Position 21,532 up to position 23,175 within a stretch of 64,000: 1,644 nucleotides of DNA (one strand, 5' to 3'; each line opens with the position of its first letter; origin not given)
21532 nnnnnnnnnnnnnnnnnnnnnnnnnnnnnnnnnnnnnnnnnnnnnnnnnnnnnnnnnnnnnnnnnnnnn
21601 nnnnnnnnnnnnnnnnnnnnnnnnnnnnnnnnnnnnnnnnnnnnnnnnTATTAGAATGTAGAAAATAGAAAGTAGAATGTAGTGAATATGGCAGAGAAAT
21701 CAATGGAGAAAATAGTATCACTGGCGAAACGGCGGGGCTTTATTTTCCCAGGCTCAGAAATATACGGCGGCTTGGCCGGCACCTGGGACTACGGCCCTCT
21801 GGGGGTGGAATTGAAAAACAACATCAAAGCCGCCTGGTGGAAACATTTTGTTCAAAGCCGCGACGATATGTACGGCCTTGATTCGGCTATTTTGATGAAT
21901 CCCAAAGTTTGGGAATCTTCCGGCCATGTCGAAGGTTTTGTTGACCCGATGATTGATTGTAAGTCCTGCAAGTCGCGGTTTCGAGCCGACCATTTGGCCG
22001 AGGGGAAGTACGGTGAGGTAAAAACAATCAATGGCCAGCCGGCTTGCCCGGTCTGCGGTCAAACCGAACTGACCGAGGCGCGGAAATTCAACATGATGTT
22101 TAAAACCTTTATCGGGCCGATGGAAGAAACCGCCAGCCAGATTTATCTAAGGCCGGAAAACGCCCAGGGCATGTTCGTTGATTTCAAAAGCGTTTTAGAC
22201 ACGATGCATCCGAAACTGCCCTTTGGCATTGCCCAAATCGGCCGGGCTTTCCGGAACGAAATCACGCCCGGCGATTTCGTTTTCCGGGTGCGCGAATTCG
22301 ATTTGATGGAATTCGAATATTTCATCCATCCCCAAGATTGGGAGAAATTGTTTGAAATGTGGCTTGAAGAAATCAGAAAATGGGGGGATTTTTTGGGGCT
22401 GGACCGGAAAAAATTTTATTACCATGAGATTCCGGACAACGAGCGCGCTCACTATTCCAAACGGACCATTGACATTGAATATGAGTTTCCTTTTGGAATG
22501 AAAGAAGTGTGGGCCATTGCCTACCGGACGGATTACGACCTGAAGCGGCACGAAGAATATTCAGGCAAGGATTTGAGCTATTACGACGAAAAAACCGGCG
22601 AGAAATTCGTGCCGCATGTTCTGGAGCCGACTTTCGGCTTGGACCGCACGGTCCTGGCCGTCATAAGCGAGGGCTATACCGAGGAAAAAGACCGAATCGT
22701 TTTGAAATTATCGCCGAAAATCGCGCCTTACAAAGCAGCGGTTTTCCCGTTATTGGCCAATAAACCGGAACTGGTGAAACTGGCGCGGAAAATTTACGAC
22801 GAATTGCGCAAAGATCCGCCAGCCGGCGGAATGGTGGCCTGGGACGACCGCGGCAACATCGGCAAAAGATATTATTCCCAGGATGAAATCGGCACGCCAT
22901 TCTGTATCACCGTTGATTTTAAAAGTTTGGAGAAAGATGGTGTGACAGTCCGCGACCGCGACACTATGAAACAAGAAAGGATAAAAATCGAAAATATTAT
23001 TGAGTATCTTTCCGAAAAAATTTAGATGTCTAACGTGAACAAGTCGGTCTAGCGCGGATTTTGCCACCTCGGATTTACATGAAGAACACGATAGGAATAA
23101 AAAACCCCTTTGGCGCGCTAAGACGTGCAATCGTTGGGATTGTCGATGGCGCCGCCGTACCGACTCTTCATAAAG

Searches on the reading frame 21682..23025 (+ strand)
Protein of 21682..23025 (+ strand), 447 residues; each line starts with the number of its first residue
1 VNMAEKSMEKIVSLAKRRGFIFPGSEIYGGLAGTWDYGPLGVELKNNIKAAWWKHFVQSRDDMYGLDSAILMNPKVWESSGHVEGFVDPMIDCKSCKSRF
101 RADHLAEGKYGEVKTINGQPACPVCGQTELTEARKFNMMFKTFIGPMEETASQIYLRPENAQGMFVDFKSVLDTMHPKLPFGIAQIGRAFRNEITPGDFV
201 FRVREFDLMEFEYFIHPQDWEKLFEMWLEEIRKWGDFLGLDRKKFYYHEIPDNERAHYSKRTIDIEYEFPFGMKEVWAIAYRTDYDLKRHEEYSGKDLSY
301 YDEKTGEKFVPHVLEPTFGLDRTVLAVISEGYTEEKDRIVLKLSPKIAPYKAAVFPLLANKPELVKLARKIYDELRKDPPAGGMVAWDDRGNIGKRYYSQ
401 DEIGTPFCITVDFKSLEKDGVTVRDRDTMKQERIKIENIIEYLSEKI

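Call 21: search_protein_families(library=pfam, proteins=[window:21682-23025:+], max_evalue=0.0001)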
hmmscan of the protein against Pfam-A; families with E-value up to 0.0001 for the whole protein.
window:21682-23025:+ (447 aa): 2 families
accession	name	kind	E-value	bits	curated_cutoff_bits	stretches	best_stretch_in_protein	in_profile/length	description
PF03129.25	HGTP_anticodon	-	2.4e-20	72.9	21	1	351-445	1-93/94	Anticodon binding domain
PF00587.30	tRNA-synt_2b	-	6.8e-11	43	29.3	1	150-329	7-177/179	tRNA synthetase class II core domain (G, H, P, S and T)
